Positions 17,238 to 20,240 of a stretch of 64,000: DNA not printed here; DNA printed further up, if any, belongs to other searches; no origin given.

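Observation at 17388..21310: The two leading operon genes (407 aa beta-rich, 900 aa helical-repeat plus mixed C-terminus) have no recognisable family and may be the client, sensor or effector of the Hsp70 machine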

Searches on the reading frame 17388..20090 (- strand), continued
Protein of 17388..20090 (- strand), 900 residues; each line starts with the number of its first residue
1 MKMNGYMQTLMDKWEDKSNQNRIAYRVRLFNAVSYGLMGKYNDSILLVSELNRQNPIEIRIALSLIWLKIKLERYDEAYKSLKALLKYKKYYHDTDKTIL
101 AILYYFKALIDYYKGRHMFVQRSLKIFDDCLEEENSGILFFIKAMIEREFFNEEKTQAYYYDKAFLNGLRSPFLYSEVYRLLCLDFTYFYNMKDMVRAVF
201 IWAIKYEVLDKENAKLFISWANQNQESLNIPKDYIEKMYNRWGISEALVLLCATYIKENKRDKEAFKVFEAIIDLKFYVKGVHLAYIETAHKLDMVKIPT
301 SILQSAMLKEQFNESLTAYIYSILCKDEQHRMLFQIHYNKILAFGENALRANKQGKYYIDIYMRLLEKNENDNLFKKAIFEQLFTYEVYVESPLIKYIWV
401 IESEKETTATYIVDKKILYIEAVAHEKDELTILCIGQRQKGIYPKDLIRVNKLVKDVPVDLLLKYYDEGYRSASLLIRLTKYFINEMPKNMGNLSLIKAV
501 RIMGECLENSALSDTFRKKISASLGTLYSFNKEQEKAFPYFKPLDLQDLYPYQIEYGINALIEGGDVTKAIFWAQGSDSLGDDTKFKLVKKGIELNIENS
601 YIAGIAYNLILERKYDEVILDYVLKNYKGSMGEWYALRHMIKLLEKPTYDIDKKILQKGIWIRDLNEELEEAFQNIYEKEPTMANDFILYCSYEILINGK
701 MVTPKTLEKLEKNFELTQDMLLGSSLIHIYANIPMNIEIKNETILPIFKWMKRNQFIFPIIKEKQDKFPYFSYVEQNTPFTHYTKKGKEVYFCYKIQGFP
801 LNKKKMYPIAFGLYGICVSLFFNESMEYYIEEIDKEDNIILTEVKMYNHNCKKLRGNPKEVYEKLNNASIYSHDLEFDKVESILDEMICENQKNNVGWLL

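Call 82: find_homologous_proteins(query=A7, max_evalue=0.001)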
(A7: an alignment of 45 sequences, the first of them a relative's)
Query A7 (45 sequences) (1186 aa, profile of the alignment): 991 proteins with E <= 0.001 among 8000 candidates; the best 120 are listed.
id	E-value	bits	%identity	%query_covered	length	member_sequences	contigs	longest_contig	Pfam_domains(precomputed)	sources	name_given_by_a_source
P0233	0.0e+0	1406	31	99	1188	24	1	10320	PF18984.6,PF18983.6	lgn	-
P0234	0.0e+0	1401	31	99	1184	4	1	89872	PF18984.6,PF18983.6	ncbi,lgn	-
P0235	0.0e+0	1401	31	99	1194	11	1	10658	PF18984.6,PF18983.6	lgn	-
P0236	0.0e+0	1396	30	99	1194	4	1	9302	PF18984.6,PF18983.6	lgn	-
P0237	0.0e+0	1395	27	99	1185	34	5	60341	PF18984.6,PF18983.6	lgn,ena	-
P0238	0.0e+0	1394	33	99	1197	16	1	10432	PF18984.6,PF18983.6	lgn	-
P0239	0.0e+0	1394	31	99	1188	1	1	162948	PF18984.6,PF18983.6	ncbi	-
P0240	0.0e+0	1393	33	99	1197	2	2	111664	PF18984.6,PF18983.6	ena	-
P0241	0.0e+0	1390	32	100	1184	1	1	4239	PF18984.6,PF18983.6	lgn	-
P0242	0.0e+0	1389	32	99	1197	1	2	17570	PF18984.6,PF18983.6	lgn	-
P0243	0.0e+0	1388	32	99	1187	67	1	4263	PF18984.6,PF18983.6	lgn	-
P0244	0.0e+0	1384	28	100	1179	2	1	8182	PF18984.6,PF18983.6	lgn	-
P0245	0.0e+0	1383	32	99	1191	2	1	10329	PF18984.6,PF18983.6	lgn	-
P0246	0.0e+0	1383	31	99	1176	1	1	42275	PF18984.6,PF18983.6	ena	-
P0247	0.0e+0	1382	31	99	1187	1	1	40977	PF18984.6,PF18983.6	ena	-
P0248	0.0e+0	1377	31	99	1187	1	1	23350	PF18984.6,PF18983.6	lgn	-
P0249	0.0e+0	1375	31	100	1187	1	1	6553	PF18984.6,PF18983.6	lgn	-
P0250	0.0e+0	1375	30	100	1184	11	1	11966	PF18984.6,PF18983.6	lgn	-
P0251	0.0e+0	1374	32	99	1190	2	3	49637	PF18984.6,PF18983.6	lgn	-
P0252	0.0e+0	1373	31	99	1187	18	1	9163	PF18984.6,PF18983.6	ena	-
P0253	0.0e+0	1373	31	99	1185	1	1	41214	PF18984.6,PF18983.6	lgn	-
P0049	0.0e+0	1373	29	99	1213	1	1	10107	PF18984.6,PF18983.6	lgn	-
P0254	0.0e+0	1372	31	100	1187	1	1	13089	PF18984.6,PF18983.6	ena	-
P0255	0.0e+0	1371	32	100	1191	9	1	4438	PF18984.6,PF18983.6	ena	-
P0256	0.0e+0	1371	31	100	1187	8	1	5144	PF18984.6,PF18983.6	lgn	-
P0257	0.0e+0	1371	32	100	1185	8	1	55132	PF18984.6,PF18983.6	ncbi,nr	ncbi:MAG: DUF5717 family protein [Firmicutes bacterium]|nr:DUF5717 family protein [Bacillota bacteri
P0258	0.0e+0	1370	32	99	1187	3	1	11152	PF18984.6,PF18983.6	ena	-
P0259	0.0e+0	1370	30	100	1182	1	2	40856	PF18984.6,PF18983.6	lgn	-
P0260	0.0e+0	1370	32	98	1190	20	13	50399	PF18984.6,PF18983.6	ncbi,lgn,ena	-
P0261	0.0e+0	1369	31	100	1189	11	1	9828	PF18984.6,PF18983.6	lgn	-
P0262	0.0e+0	1369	32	99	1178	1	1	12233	PF18984.6,PF18983.6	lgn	-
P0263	0.0e+0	1369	31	99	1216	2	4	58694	PF18984.6,PF18983.6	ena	-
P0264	0.0e+0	1367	31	100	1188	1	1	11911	PF18984.6,PF18983.6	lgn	-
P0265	0.0e+0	1367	33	98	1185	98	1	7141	PF18984.6,PF18983.6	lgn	-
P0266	0.0e+0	1367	31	99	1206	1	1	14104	PF18984.6,PF18983.6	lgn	-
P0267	0.0e+0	1367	31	99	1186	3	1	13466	PF18984.6,PF18983.6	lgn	-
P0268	0.0e+0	1366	32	99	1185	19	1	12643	PF18984.6,PF18983.6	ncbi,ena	-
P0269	0.0e+0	1363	32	100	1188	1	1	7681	PF18984.6,PF18983.6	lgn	-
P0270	0.0e+0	1363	31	99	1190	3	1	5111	PF18984.6,PF18983.6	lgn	-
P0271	0.0e+0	1362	32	98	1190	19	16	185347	PF18984.6,PF18983.6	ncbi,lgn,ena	-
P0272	0.0e+0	1361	31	100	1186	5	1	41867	PF18984.6,PF18983.6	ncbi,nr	ncbi:MAG: hypothetical protein GX234_02570 [Clostridiales bacterium]|nr:hypothetical protein [Clostr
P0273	0.0e+0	1360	31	100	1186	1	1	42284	PF18984.6,PF18983.6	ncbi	-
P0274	0.0e+0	1359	30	100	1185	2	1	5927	PF18984.6,PF18983.6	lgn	-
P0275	0.0e+0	1358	32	99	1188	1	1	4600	PF18984.6,PF18983.6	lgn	-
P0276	0.0e+0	1358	32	100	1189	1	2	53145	PF18984.6,PF18983.6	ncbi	-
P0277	0.0e+0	1358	31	99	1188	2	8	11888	PF18984.6,PF18983.6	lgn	-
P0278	0.0e+0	1358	33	98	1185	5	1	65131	PF18984.6,PF18983.6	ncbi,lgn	-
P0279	0.0e+0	1356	31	99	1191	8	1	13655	PF18984.6,PF18983.6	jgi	-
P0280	0.0e+0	1356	31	99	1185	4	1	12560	PF18984.6,PF18983.6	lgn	-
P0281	0.0e+0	1356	31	99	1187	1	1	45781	PF18984.6,PF18983.6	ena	-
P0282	0.0e+0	1356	32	98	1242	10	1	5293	PF18984.6,PF18983.6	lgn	-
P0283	0.0e+0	1355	31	99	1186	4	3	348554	PF18984.6,PF18983.6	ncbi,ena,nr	ncbi:MAG: hypothetical protein IJW63_03365 [Lachnospiraceae bacterium]|nr:hypothetical protein [Lach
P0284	0.0e+0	1355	31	99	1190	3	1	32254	PF18984.6,PF18983.6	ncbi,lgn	-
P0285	0.0e+0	1355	32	100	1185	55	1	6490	PF18984.6,PF18983.6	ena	-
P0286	0.0e+0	1355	31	99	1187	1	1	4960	PF18984.6,PF18983.6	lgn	-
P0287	0.0e+0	1355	31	99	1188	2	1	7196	PF18984.6,PF18983.6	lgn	-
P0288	0.0e+0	1354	30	100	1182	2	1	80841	PF18984.6,PF18983.6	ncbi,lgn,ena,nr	ncbi:MAG TPA: DUF5717 family protein [Lachnospiraceae bacterium]|nr:DUF5717 family protein [Lachnosp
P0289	0.0e+0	1354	31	99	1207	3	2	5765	PF18984.6,PF18983.6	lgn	-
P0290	0.0e+0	1354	30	100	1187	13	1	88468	PF18984.6,PF18983.6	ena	-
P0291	0.0e+0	1354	31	100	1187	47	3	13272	PF18984.6,PF18983.6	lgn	-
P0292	0.0e+0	1354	32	98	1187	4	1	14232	PF18984.6,PF18983.6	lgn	-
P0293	0.0e+0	1354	31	100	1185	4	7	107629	PF18984.6,PF18983.6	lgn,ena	-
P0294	0.0e+0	1354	31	98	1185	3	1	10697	PF18984.6,PF18983.6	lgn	-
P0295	0.0e+0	1353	32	100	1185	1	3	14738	PF18984.6,PF18983.6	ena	-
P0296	0.0e+0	1353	32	100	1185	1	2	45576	PF18984.6,PF18983.6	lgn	-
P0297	0.0e+0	1352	32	100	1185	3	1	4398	PF18984.6,PF18983.6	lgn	-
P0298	0.0e+0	1352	31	99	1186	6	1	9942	PF18984.6,PF18983.6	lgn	-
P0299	0.0e+0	1352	31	100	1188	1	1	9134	PF18984.6,PF18983.6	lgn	-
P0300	0.0e+0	1352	31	99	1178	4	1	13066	PF18984.6,PF18983.6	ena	-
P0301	0.0e+0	1352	31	100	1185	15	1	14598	PF18984.6,PF18983.6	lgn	-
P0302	0.0e+0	1352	32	100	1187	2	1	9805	PF18984.6,PF18983.6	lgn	-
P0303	0.0e+0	1352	31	100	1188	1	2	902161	PF18984.6,PF18983.6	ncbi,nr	ncbi:MAG: DUF5717 family protein [bacterium]|nr:DUF5717 family protein [Clostridium sp.] MCM1536949.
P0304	0.0e+0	1351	32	99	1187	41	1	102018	PF18984.6,PF18983.6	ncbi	-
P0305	0.0e+0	1351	31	99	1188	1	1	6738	PF18984.6,PF18983.6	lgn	-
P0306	0.0e+0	1351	32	100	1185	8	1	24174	PF18984.6,PF18983.6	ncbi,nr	ncbi:MAG: DUF5717 family protein [Bacillota bacterium]|nr:DUF5717 family protein [Bacillota bacteriu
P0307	0.0e+0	1351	32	100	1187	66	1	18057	PF18984.6,PF18983.6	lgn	-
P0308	0.0e+0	1351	31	100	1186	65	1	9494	PF18984.6,PF18983.6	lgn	-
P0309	0.0e+0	1350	31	99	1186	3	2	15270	PF18984.6,PF18983.6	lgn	-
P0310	0.0e+0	1350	31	100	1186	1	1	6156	PF18984.6,PF18983.6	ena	-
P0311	0.0e+0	1350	30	100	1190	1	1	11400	PF18984.6,PF18983.6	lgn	-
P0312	0.0e+0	1350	31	99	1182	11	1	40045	PF18984.6,PF18983.6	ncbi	-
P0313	0.0e+0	1349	31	100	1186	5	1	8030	PF18984.6,PF18983.6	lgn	-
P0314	0.0e+0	1349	30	100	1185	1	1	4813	PF18984.6,PF18983.6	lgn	-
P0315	0.0e+0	1348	32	100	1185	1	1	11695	PF18984.6,PF18983.6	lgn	-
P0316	0.0e+0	1348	31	99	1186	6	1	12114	PF18984.6,PF18983.6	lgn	-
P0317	0.0e+0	1348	32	99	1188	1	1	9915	PF18984.6,PF18983.6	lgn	-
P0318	0.0e+0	1348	31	100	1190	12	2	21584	PF18984.6,PF18983.6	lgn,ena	-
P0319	0.0e+0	1347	30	99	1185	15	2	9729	PF18984.6,PF18983.6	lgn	-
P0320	0.0e+0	1347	32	100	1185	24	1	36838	PF18984.6,PF18983.6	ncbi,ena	-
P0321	0.0e+0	1347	32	99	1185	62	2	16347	PF18984.6,PF18983.6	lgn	-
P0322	0.0e+0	1347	31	100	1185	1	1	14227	PF18984.6,PF18983.6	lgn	-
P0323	0.0e+0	1347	31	100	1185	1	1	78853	PF18984.6,PF18983.6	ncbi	-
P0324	0.0e+0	1347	31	100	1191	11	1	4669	PF18984.6,PF18983.6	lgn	-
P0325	0.0e+0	1346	31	100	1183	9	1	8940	PF18984.6,PF18983.6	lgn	-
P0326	0.0e+0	1346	32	99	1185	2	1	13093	PF18984.6,PF18983.6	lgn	-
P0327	0.0e+0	1346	31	99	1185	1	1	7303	PF18984.6,PF18983.6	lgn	-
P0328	0.0e+0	1346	31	99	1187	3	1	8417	PF18984.6,PF18983.6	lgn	-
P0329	0.0e+0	1345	32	99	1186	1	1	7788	PF18984.6,PF18983.6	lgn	-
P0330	0.0e+0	1345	31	99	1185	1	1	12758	PF18984.6,PF18983.6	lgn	-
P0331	0.0e+0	1345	31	99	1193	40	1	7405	PF18984.6,PF18983.6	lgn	-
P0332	0.0e+0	1345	32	100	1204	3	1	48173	PF18984.6,PF18983.6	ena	-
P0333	0.0e+0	1344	30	98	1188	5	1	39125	PF18984.6,PF18983.6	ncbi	-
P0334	0.0e+0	1344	31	99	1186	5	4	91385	PF18984.6,PF18983.6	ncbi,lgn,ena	-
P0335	0.0e+0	1344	32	100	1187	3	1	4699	PF18984.6,PF18983.6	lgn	-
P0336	0.0e+0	1344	30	100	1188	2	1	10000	PF18984.6,PF18983.6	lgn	-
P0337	0.0e+0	1344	30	99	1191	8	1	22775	PF18984.6,PF18983.6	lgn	-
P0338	0.0e+0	1343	32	100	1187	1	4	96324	PF18984.6,PF18983.6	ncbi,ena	-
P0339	0.0e+0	1343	31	99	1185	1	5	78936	PF18984.6,PF18983.6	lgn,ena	-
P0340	0.0e+0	1343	31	99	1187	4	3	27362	PF18984.6,PF18983.6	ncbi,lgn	-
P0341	0.0e+0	1343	31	99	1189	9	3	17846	PF18984.6,PF18983.6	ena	-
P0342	0.0e+0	1343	31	98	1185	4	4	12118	PF18984.6,PF18983.6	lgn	-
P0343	0.0e+0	1342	32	100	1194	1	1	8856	PF18984.6,PF18983.6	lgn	-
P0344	0.0e+0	1342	31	100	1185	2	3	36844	PF18984.6,PF18983.6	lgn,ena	-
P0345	0.0e+0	1342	31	99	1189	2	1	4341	PF18984.6,PF18983.6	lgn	-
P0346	0.0e+0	1341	32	99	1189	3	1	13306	PF18984.6,PF18983.6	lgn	-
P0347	0.0e+0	1341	32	100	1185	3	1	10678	PF18984.6,PF18983.6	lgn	-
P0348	0.0e+0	1341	32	99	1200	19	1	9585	PF18984.6,PF18983.6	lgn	-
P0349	0.0e+0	1341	32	99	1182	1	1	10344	PF18984.6,PF18983.6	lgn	-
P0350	0.0e+0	1341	31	100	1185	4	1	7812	PF18984.6,PF18983.6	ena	-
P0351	0.0e+0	1341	30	99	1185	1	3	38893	PF18984.6,PF18983.6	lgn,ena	-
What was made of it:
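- The top 120 of 991 further hits all show the PF18984+PF18983 architecture and nothing else (call 82).
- Tried and rejected: All 120 listed hits have only PF18984+PF18983 (call 82).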
